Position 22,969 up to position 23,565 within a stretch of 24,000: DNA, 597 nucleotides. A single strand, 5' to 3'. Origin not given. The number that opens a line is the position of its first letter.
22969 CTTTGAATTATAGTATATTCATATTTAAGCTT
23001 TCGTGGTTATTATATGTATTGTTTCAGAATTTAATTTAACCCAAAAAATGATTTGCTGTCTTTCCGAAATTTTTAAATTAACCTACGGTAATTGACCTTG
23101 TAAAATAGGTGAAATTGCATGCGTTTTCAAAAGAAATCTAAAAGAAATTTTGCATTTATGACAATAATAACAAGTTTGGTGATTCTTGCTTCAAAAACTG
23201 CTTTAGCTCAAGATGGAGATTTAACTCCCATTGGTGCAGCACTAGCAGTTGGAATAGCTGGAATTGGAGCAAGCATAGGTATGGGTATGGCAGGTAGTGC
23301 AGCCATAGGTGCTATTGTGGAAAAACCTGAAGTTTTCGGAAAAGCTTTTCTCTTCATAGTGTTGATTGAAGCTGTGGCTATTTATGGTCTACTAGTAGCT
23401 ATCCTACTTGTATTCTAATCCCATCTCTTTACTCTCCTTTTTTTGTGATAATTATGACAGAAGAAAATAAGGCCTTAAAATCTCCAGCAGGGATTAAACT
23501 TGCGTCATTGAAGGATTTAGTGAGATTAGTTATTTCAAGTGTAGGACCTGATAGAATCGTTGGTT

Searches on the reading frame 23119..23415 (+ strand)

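Call 64: search_protein_families(library=pfam, proteins=[window:23119-23415:+], max_evalue=0.01)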
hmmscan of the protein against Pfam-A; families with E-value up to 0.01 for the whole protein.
window:23119-23415:+ (99 aa): 1 family
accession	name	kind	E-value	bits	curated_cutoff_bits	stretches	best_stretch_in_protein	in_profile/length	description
PF00137.26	ATP-synt_C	-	3.4e-20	72.5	24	1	38-97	1-60/60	ATP synthase subunit C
